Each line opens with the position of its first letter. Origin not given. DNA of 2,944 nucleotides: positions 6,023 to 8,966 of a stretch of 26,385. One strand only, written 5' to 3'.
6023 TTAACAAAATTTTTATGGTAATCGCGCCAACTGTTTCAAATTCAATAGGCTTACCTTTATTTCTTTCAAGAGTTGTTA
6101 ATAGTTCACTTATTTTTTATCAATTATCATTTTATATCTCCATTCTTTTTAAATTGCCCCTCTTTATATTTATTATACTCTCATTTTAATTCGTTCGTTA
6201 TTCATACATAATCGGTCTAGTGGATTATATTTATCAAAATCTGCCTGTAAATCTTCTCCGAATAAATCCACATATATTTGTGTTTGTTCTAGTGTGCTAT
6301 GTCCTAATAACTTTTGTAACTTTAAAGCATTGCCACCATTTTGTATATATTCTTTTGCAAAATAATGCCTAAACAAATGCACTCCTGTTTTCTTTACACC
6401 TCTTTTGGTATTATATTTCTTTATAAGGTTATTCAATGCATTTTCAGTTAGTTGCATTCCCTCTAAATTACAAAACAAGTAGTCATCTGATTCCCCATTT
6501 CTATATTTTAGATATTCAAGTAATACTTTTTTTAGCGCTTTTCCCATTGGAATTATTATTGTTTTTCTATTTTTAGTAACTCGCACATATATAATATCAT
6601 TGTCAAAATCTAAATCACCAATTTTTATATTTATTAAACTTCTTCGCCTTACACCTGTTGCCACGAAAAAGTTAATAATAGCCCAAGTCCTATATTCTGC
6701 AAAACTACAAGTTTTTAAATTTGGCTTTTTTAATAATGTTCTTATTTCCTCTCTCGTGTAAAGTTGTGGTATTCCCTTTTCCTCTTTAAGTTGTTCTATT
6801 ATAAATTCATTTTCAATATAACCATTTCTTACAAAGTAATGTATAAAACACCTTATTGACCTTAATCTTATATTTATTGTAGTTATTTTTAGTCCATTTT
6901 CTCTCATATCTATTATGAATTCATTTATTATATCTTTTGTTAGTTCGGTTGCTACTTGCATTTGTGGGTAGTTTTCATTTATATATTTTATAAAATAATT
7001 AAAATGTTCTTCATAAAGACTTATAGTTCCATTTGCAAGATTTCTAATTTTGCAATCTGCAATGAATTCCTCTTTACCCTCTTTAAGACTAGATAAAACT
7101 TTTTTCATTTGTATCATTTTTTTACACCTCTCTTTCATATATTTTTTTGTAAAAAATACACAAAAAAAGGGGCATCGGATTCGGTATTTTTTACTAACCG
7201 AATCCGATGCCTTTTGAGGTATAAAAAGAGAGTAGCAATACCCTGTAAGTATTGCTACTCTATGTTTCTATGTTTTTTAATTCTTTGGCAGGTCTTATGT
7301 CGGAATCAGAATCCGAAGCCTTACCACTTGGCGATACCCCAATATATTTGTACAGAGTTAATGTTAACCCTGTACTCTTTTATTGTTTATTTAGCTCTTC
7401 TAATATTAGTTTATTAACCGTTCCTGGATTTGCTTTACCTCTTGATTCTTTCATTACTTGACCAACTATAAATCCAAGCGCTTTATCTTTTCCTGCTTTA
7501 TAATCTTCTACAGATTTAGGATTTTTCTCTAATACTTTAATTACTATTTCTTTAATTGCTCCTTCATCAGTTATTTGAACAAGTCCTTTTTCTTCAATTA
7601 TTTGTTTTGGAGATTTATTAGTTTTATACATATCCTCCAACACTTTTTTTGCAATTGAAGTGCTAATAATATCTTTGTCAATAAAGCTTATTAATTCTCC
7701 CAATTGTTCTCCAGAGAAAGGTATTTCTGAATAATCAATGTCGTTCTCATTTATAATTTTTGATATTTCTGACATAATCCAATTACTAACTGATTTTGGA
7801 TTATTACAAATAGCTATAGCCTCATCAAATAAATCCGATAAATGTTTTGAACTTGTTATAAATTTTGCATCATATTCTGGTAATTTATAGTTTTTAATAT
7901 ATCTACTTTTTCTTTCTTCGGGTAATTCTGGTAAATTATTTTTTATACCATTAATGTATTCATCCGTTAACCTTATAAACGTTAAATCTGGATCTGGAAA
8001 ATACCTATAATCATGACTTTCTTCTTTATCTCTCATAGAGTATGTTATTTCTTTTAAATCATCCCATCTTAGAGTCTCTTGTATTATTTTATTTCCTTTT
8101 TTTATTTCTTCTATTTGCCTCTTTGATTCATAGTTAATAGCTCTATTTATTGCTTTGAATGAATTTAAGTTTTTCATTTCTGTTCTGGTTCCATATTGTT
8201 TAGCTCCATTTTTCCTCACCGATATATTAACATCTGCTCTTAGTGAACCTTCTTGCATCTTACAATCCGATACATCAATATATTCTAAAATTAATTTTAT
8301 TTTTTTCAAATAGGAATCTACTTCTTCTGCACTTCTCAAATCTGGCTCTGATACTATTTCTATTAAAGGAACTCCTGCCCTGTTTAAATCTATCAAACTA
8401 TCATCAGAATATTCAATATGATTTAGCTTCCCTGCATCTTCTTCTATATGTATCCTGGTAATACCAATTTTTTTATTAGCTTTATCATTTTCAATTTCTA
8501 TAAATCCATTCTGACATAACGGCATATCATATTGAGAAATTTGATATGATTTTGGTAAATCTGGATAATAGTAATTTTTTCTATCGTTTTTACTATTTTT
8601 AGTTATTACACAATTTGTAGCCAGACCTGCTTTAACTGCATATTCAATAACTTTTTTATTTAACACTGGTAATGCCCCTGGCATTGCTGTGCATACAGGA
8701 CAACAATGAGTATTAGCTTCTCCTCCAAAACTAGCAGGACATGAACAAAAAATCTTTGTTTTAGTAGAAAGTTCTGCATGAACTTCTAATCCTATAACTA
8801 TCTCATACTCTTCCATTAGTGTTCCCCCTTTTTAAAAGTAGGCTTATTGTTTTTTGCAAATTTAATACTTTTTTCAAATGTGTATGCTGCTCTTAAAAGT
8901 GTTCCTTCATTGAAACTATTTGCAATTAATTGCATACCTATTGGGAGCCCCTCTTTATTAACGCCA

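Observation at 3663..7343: Integrase mini-island in tRNA-Gln(CUG) with reversed polarity: the island appears to supply the tRNA 5' half and leaves a hybrid tRNA with an A5/C68 mismatch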

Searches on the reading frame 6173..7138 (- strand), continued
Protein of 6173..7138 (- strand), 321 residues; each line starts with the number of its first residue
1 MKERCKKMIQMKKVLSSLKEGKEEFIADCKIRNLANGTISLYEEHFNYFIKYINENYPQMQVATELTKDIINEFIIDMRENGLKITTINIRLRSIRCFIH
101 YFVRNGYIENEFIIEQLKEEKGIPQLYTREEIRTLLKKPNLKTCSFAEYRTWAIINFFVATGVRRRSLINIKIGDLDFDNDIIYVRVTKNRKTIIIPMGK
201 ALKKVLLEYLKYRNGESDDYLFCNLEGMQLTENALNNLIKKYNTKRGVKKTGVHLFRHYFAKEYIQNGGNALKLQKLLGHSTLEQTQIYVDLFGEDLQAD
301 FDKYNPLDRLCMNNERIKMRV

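Call 67: search_solved_structures(query=window:6173-7117:-, max_evalue=1e-10, show_alignments=1)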
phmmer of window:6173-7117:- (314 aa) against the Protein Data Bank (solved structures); distinct sequences matched with E-value up to 1e-10: 7.
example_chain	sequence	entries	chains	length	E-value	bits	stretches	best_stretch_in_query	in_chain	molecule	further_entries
9i5v_14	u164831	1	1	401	5.7e-23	84.8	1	29-295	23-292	Ribosome-associated translation inhibitor RaiA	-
4a8e_A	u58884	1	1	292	7.6e-22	81.1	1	17-291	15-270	PROBABLE TYROSINE RECOMBINASE XERC-LIKE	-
5hxy_A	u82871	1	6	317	9.7e-22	80.8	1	137-299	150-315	Tyrosine recombinase XerA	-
1a0p_A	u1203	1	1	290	6.1e-21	78.1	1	24-290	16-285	SITE-SPECIFIC RECOMBINASE XERD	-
5dcf_A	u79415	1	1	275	5.9e-15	58.5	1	127-299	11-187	Tyrosine recombinase XerD,DNA translocase FtsK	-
5c6k_A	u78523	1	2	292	3.1e-12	49.5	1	55-300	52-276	Integrase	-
5jjv_A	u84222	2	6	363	4.5e-11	45.7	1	116-285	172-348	Tyrosine recombinase XerH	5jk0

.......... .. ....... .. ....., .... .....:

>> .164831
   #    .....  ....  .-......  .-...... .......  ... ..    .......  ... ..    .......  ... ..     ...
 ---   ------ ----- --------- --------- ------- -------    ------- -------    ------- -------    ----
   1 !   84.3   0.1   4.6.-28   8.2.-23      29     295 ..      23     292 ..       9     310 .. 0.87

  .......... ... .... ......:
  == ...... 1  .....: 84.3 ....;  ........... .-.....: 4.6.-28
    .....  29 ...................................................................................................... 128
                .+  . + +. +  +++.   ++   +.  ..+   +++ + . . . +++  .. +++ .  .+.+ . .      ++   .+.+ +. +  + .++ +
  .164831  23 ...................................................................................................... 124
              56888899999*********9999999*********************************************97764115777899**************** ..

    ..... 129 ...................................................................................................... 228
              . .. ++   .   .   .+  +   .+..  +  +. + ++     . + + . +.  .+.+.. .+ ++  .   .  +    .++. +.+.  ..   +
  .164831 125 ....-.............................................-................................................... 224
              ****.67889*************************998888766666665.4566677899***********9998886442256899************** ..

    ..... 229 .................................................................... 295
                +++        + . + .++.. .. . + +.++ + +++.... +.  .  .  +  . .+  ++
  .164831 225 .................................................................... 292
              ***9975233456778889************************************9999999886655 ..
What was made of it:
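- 6173..7117 (-): Tyrosine integrase, 314 aa, XerC/D-like two-domain type with no arm-binding domain. PDB XerC-like, XerA and XerD match at about 1e-21 (call 67).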

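Call 70: find_encoding_contigs(protein=P0024, flank=10000, max_places=6)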
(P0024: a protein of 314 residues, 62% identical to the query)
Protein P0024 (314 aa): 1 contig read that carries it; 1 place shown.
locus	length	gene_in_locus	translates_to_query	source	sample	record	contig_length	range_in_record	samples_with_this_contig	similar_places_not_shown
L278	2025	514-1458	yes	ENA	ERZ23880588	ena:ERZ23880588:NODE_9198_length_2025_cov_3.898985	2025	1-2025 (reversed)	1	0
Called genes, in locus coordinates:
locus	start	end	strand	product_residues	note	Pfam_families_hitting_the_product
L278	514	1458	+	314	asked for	PF00589:Phage_integrase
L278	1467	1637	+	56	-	-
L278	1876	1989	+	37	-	-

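Call 78: search_dna_similar(query=window:6173-7117:-, collection=plasmids, mode=protein, max_rows=10)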
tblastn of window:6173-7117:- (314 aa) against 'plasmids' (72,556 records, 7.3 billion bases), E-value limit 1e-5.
Records with a match: 2359; places in all: 3327; records where one place covers at least 80% of the query: 1353.
Best place of each record, by identity: <60% 2359.
By first word of the organism name: Bacillus 387; Acinetobacter 200; Salmonella 157; Rhizobium 115; Sinorhizobium 113; Clostridium 80; Agrobacterium 75; Bradyrhizobium 62; Enterococcus 61; Pseudomonas 44; and 258 more.
By predicted mobility (MOB-suite, as given by PLSDB): non-mobilizable 1117; conjugative 897; mobilizable 345.
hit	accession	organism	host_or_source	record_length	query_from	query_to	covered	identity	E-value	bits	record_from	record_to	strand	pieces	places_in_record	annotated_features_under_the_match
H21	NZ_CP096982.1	Clostridium felsineum DSM 794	whole organism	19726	5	313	98%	32.8%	2e-35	142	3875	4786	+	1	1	tyrosine-type recombinase/integrase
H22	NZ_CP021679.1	Bacillus licheniformis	cell culture,food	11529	8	303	94%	29.8%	7e-36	144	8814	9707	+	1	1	tyrosine-type recombinase/integrase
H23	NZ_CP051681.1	Cohnella herbarum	cell culture,Fermented liquor based on ...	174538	17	303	91%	30.2%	1e-36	146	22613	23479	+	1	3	tyrosine-type recombinase/integrase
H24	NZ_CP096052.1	Enterococcus faecium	nursery pig,cell culture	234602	11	303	92%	29.4%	1e-19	122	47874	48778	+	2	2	phage integrase N-terminal SAM-like domain-containing protein | hypothetical protein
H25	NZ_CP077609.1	Clostridium tagluense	single colony,lamb meat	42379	2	303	96%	27.8%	6e-11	71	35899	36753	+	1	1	site-specific integrase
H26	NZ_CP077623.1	Clostridium estertheticum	single colony,bovine feces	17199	2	301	96%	28.0%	5e-15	83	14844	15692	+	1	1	site-specific tyrosine recombinase/integron integrase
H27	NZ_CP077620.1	Clostridium estertheticum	single colony,bovine feces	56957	2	301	96%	28.0%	5e-15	83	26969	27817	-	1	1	site-specific tyrosine recombinase/integron integrase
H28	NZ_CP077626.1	Clostridium estertheticum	single colony,bovine feces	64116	2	301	96%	28.0%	5e-15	83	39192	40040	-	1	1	site-specific tyrosine recombinase/integron integrase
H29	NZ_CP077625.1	Clostridium estertheticum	single colony,bovine feces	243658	2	301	96%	28.0%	5e-15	83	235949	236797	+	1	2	site-specific tyrosine recombinase/integron integrase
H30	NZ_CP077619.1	Clostridium estertheticum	single colony,bovine feces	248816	2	301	96%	28.0%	5e-15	83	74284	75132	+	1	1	site-specific tyrosine recombinase/integron integrase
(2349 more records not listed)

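Call 79: search_dna_similar(query=window:6173-7117:-, collection=phages, mode=protein, max_rows=10)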
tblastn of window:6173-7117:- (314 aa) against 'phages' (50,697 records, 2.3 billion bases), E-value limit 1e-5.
Records with a match: 327; places in all: 337; records where one place covers at least 80% of the query: 119.
Best place of each record, by identity: <60% 327.
By first word of the organism name: Bacteriophage 53; Klebsiella 34; Escherichia 31; Bacillus 21; Yersinia 21; Listeria 16; Peduovirus 12; Pseudomonas 11; Thermus 10; Salmonella 10; and 42 more.
By host as written in the record: - 80; Klebsiella pneumoniae 29; Listeria monocytogenes 16; Yersinia pestis EV76-CN 16; Escherichia coli 13; Homo sapiens 6; Thermus thermophilus 5; Thermus thermophilus HB8 4; and 106 more.
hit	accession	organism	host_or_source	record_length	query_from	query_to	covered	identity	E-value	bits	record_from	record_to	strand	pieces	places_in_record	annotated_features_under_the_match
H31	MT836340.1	Bacteriophage sp.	human fecal samples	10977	23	300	89%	35.1%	9e-47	174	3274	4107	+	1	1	record has no annotation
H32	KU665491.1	Bacillus phage Mgbh1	Bacillus sp. MGK1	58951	18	303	91%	31.3%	2e-38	150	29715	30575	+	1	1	tyrosine recombinase XerD-like protein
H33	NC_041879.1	Bacillus phage Mgbh1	Bacillus sp. MGK1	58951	18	303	91%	31.3%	2e-38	150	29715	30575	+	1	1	integrase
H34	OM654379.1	Bacillus phage vB_BauS_KLEB27-1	Bacillus australimaris strain KR4M-27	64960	17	309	93%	28.3%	5e-28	119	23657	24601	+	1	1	integrase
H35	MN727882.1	Geobacillus phage GBK1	Geobacillus kaustophilus ATCC 8005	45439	16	303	92%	28.3%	1e-26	115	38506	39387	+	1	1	site-specific recombinase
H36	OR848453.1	Listeria phage LM 4-14-1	Listeria monocytogenes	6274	25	299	88%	29.2%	1e-28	121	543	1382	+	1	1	record has no annotation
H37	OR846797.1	Listeria phage LM 4-11-1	Listeria monocytogenes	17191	25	299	88%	29.2%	1e-28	121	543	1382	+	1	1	record has no annotation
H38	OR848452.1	Listeria phage LM 4-14-1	Listeria monocytogenes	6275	25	299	88%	29.2%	3e-28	120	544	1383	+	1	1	record has no annotation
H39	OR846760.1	Listeria phage LM 4-11-1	Listeria monocytogenes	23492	25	299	88%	29.2%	3e-28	120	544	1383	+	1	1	record has no annotation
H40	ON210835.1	Bacillus phage 268TH002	Bacillus subtilis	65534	10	300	93%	27.5%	7e-29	122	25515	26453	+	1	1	32: tyrosine integrase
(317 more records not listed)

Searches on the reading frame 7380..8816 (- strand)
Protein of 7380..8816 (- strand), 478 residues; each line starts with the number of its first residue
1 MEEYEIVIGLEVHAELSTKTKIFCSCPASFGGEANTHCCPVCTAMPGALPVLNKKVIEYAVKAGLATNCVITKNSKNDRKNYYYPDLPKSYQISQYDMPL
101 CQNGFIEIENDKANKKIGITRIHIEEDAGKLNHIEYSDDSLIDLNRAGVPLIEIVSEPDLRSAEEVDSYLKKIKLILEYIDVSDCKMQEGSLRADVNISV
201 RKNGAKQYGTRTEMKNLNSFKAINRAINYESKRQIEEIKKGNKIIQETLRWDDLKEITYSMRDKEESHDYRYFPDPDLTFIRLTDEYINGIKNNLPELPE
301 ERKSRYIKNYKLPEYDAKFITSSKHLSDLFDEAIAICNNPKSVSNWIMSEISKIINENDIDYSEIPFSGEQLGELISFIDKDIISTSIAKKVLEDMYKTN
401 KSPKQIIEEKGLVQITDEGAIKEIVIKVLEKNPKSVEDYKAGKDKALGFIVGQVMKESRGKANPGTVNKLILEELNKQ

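Call 8: search_protein_families(library=pfam, proteins=[window:7380-8816:-], max_evalue=0.01)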
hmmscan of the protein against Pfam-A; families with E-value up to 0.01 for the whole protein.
window:7380-8816:- (478 aa): 2 families
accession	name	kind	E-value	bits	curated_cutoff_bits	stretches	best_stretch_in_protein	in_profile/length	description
PF02934.20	GatB_N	-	7.2e-123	409.6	23.4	1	6-288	1-276/277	GatB/GatE catalytic domain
PF02637.23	GatB_Yqey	-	9.2e-54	181.8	27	1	328-475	1-148/148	GatB domain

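Call 14: find_related_loci(query=window:7380-8816:-, collection=genome_contigs, flank=10000)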
Query window:7380-8816:- (478 aa) in genome_contigs; peptide patterns used: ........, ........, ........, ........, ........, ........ (x = any residue, [..] = any of these).
337 stretches matched a pattern; 281 encode a relative of the query (tblastn E <= 1e-3); the best 80 are kept; 80 distinct loci.
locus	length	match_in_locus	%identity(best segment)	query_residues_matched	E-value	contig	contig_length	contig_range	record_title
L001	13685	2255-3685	69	2-477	0e+0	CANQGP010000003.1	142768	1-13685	MAG: uncultured Clostridia bacterium isolate Lapin-032__bin135 genome assembly, contig: Lapin-032__NODE_162_length_14276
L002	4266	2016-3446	69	2-477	0e+0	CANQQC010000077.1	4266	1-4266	MAG: uncultured Clostridia bacterium isolate Lapin-011__bin62 genome assembly, contig: Lapin-011__NODE_26995_length_4266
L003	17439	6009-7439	66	2-477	0e+0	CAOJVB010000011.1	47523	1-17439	MAG TPA_asm: uncultured Clostridiaceae bacterium isolate SRR17684647_bin.47_metawrap_v1.3_MAG genome assembly, contig: N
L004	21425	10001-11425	67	4-477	0e+0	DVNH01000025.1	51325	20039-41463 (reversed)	MAG TPA_asm: Candidatus Merdicola faecigallinarum isolate CHK195-15760 CHK195__C124724_L51325_ERR3414590, whole genome s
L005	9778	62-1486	67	2-477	0e+0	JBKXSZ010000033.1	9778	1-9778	MAG: Clostridia bacterium isolate C017_56 NODE_6443_length_9778_cov_9.712949, whole genome shotgun sequence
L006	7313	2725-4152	66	2-477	0e+0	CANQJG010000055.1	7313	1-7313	MAG: uncultured Clostridia bacterium isolate Lapin-032__bin132 genome assembly, contig: Lapin-032__NODE_13203_length_731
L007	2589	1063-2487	67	2-477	0e+0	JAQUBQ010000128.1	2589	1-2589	MAG: Clostridia bacterium isolate STCSWMC_110 NODE_183355_length_2589_cov_4.822502_ST_CSWMC, whole genome shotgun sequen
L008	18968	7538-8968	65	1-477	0e+0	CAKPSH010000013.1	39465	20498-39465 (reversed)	MAG: uncultured Clostridia bacterium isolate REFINED_METABAT215_TOP10_CONTIGS_1500_ASSEMBLY_K77_MERGED__Hadza_MoBio_hadz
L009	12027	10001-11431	67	1-477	0e+0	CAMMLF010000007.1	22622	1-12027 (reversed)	MAG: uncultured Clostridium sp. isolate ERR7167042_bin.4_MetaWRAP_v1.1_MAG genome assembly, contig: NODE_564_length_2262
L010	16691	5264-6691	66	2-477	0e+0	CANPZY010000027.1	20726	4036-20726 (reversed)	MAG: uncultured Clostridia bacterium isolate Lapin-005__bin108 genome assembly, contig: Lapin-005__NODE_3393_length_2072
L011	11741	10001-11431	66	1-477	0e+0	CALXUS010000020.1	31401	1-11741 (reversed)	MAG: uncultured Clostridia bacterium isolate BRZ_IL__bin4 genome assembly, contig: BRZ_IL__NODE_1577_length_31401_cov_10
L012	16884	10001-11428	66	2-477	0e+0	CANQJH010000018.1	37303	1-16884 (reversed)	MAG: uncultured Clostridia bacterium isolate Lapin-032__bin117 genome assembly, contig: Lapin-032__NODE_1826_length_3730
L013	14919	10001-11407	66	2-470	0e+0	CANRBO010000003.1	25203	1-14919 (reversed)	MAG: uncultured Clostridia bacterium isolate Lapin-028__bin4 genome assembly, contig: Lapin-028__NODE_2097_length_25203_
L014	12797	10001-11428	66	2-477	0e+0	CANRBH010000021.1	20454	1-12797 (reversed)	MAG: uncultured Clostridia bacterium isolate Lapin-030__bin100 genome assembly, contig: Lapin-030__NODE_3662_length_2045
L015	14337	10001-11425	66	1-475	0e+0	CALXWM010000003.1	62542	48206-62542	MAG: uncultured Clostridia bacterium isolate BRZ_ES__bin83 genome assembly, contig: BRZ_ES__NODE_792_length_62542_cov_29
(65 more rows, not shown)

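Call 16: find_encoding_contigs(protein=window:7380-8816:-, flank=10000, max_places=10)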
Protein window:7380-8816:- (478 aa): no gene with exactly this product is on record in the collection.

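Call 32: find_homologous_proteins(query=window:7380-8816:-, max_evalue=1e-100)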
Query window:7380-8816:- (478 aa): 7995 proteins with E <= 1e-100 among 8000 candidates; the best 120 are listed.
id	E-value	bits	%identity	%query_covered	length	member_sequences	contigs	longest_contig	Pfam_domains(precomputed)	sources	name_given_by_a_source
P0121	0.0e+0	1175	-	-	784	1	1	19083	PF02637.24,PF02934.21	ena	-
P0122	0.0e+0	1061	100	100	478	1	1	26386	PF02637.24,PF02934.21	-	-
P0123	3.5e-234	796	70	100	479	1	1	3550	PF02637.24,PF02934.21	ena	-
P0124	8.1e-234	795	71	100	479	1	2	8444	PF02637.24,PF02934.21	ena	-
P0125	8.5e-234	794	71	100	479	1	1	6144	PF02637.24,PF02934.21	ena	-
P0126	1.3e-233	794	72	100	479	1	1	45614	PF02637.24,PF02934.21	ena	-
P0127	1.4e-232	790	71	100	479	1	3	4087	PF02637.24,PF02934.21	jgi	-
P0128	2.2e-232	790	72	100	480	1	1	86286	PF02637.24,PF02934.21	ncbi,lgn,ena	-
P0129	2.6e-232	790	70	100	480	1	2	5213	PF02637.24,PF02934.21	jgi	-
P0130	4.2e-232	789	70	100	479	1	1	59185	PF02637.24,PF02934.21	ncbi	-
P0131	8.7e-232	788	70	100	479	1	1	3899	PF02637.24,PF02934.21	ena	-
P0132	1.2e-231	787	71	100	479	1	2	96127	PF02637.24,PF02934.21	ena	-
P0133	1.2e-231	787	70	100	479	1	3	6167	PF02637.24,PF02934.21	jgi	-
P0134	1.5e-231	787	70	100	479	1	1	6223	PF02637.24,PF02934.21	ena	-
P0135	1.6e-231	787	71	100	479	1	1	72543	PF02637.24,PF02934.21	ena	-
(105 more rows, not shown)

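Call 33: find_encoding_contigs(protein=P0121, flank=10000, max_places=3)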
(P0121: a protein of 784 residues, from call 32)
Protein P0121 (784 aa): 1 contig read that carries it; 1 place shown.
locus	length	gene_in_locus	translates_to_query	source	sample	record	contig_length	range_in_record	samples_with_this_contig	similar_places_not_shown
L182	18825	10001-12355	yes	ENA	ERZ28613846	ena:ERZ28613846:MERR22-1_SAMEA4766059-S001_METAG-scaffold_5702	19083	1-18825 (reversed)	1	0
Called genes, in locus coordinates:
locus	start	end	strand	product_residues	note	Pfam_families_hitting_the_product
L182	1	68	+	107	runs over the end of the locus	?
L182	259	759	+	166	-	PF00466:Ribosomal_L10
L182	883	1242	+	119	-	PF16320:Ribosomal_L12_N, PF00542:Ribosomal_L12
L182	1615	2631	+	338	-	PF02504:FA_synthesis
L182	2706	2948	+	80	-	PF00550:PP-binding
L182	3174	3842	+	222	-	PF22935:RM44_endonuclase (weak), PF14622:Ribonucleas_3_3, PF00636:Ribonuclease_3, PF00035:dsrm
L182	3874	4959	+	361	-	PF04055:Radical_SAM, PF16199:Radical_SAM_C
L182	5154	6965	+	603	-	PF00633:HHH (faint), PF01541:GIY-YIG, PF27096:UvrC_M, PF02151:UVR (weak), PF22920:UvrC_RNaseH, PF08459:UvrC_RNaseH_dom, PF12826:HHH_2 (weak), PF14520:HHH_5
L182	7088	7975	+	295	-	-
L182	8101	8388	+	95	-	PF02686:GatC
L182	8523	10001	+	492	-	PF01425:Amidase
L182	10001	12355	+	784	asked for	PF02934:GatB_N, PF02637:GatB_Yqey, PF02934:GatB_N, PF02637:GatB_Yqey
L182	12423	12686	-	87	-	-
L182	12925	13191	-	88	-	PF01649:Ribosomal_S20p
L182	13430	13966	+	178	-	PF02482:Ribosomal_S30AE, PF16321:Ribosom_S30AE_C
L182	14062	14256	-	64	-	PF00269:SASP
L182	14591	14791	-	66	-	PF00269:SASP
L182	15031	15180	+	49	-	-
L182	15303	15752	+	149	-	PF05848:CtsR, PF17727:CtsR_C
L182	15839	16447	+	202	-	-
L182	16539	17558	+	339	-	PF00217:ATP-gua_Ptrans, PF27454:McsB_C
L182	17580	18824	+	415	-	?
